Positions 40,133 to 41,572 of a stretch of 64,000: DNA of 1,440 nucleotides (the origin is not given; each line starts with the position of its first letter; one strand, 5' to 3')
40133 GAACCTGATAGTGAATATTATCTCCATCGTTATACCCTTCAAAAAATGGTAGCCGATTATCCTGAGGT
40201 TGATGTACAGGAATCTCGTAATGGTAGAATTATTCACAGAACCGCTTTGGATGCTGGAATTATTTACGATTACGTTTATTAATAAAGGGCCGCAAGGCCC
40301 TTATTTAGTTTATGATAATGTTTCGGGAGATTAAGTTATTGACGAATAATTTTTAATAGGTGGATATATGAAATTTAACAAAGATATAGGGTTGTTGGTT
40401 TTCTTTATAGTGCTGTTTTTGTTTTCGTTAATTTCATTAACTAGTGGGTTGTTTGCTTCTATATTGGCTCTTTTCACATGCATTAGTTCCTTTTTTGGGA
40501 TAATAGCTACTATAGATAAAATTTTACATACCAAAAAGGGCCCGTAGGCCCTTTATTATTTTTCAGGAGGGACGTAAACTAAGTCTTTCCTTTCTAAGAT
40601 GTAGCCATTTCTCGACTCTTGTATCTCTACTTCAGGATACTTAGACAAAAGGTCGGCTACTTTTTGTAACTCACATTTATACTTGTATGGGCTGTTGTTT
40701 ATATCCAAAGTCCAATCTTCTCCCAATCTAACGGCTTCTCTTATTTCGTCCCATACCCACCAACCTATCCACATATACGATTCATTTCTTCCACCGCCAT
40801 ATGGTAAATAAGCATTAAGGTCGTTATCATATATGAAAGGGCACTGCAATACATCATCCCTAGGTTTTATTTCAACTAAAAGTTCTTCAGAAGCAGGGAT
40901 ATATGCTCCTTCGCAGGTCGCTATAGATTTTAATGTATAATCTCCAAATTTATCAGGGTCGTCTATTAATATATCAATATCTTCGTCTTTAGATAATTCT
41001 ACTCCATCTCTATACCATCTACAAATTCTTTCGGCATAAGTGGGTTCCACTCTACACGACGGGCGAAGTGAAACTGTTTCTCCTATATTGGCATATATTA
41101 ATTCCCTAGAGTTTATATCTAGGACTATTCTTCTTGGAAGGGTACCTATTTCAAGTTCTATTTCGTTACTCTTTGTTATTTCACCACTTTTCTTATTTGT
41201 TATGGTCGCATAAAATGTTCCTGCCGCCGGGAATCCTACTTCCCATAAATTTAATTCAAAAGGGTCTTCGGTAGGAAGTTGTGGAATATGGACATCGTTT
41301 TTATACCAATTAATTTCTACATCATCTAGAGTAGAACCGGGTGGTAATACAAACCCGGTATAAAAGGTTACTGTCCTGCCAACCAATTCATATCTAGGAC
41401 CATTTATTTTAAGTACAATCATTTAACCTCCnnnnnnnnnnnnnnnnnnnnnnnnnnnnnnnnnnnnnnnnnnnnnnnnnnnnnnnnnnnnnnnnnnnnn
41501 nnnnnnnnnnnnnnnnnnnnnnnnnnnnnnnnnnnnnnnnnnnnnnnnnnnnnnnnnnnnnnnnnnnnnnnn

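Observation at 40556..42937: Two-gene operon between hoc and rnlB: a collagen-like protein with carbohydrate-binding-like modules and a second Hoc-like capsid-binding protein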

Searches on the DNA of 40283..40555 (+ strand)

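Call 89: search_dna_similar(query=window:40283-40555:+, collection=phages, mode=distant, max_rows=15)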
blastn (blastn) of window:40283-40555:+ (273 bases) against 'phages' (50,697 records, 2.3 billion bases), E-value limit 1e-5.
Records with a match: 6; places in all: 6; records where one place covers at least 80% of the query: 6.
Best place of each record, by identity: >=99% 3; 95-99% 1; 90-95% 2.
By first word of the organism name: Escherichia 2; Enterobacteria 2; Dhakavirus 1; phage 1.
By host as written in the record: Escherichia coli K-12 MG1655 2; - 2; Escherichia coli BL21(DE3) 2.
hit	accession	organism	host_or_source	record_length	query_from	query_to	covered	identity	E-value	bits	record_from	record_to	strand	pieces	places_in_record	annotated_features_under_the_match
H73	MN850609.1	Escherichia phage dhaeg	Escherichia coli K-12 MG1655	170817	1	273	100%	100.0%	1e-137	493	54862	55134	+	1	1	none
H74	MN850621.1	Escherichia phage dhabil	Escherichia coli K-12 MG1655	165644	1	273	100%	100.0%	1e-137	493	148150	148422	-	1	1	hypothetical protein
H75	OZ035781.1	Dhakavirus CLBP2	-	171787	1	273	100%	100.0%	1e-137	493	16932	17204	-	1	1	record has no annotation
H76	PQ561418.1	phage Ec2-ASingh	-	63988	1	273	100%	98.2%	2e-130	471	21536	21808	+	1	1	record has no annotation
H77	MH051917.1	Enterobacteria phage vB_EcoM_IME341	Escherichia coli BL21(DE3)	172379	1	271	99%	92.6%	8e-109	398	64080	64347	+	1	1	none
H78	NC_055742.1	Enterobacteria phage vB_EcoM_IME341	Escherichia coli BL21(DE3)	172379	1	271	99%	92.6%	8e-109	398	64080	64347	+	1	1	none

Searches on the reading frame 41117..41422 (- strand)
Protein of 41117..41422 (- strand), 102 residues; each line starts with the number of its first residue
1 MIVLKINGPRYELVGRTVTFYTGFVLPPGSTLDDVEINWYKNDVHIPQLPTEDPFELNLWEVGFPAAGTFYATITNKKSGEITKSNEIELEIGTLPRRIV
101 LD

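Call 94: search_dna_similar(query=window:41117-41422:-, collection=phages, mode=protein, max_rows=60, max_evalue=0.001)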
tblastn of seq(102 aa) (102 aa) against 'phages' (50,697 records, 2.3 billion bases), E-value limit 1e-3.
Records with a match: 22; places in all: 22; records where one place covers at least 80% of the query: 22.
Best place of each record, by identity: >=99% 4; 80-90% 2; 60-80% 2; <60% 14.
By first word of the organism name: Escherichia 8; Aeromonas 6; Salmonella 3; Erwinia 3; phage 1; Dhakavirus 1.
By host as written in the record: Aeromonas salmonicida 3; - 2; Escherichia coli K-12 MG1655 2; Escherichia coli strain 8099 2; Salmonella Newport strain C398 2; Escherichia coli K12 2; Erwinia amylovora DSM17948 2; Escherichia coli B-01 1; and 6 more.
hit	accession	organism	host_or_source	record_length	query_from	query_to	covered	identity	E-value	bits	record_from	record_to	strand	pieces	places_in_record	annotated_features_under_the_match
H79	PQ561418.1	phage Ec2-ASingh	-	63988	1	102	100%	100.0%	3e-62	209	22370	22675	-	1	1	record has no annotation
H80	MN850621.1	Escherichia phage dhabil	Escherichia coli K-12 MG1655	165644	1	102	100%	100.0%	3e-62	209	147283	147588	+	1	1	head outer capsid protein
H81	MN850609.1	Escherichia phage dhaeg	Escherichia coli K-12 MG1655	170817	1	102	100%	100.0%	3e-62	209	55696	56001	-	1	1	head outer capsid protein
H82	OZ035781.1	Dhakavirus CLBP2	-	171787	1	102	100%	100.0%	3e-62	209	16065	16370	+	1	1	record has no annotation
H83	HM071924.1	Escherichia phage IME08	Escherichia coli strain 8099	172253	1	102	100%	84.3%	1e-54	187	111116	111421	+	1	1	hoc: hoc head outer capsid protein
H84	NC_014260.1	Escherichia phage IME08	Escherichia coli strain 8099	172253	1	102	100%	84.3%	1e-54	187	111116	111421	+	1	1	hoc: Hoc-like head decoration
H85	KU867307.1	Salmonella phage vB_SnwM_CGG4-1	Salmonella Newport strain C398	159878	1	102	100%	60.8%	6e-35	130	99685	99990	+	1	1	outer capsid protein Hoc I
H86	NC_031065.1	Salmonella phage vB_SnwM_CGG4-1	Salmonella Newport strain C398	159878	1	102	100%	60.8%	6e-35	130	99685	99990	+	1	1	Hoc-like head decoration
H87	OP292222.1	Escherichia phage Esco_phi_B-01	Escherichia coli B-01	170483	4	101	96%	53.1%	2e-25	103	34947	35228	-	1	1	record has no annotation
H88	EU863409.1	Escherichia phage JS10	Escherichia coli K12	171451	4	101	96%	51.0%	2e-25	103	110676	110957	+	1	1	hoc head outer capsid protein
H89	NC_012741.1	Escherichia phage JS10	Escherichia coli K12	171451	4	101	96%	51.0%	2e-25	103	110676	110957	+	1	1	Hoc-like head decoration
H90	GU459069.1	Aeromonas phage 65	Aeromonas salmonicida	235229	3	99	95%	44.0%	4e-17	80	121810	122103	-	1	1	hoc-2: Hoc head outer capsid protein | conserved hypothetical protein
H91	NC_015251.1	Aeromonas phage 65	Aeromonas salmonicida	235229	3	99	95%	44.0%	4e-17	80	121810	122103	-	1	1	hoc-2: Hoc-like head decoration | tail fiber protein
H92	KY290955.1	Aeromonas phage 65.2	Aeromonas salmonicida HER1110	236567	3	99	95%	44.0%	4e-17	80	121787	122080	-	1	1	capsid and scaffold protein | tail fiber protein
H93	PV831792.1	Aeromonas phage AS4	Aeromonas salmonicida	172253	2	99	96%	42.7%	3e-13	69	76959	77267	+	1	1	hypothetical protein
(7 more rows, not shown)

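Call 95: search_protein_families(library=phrogs, proteins=[window:41117-41422:-], max_evalue=0.1)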
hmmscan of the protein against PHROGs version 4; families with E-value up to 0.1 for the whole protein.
seq(102 aa): 0 families
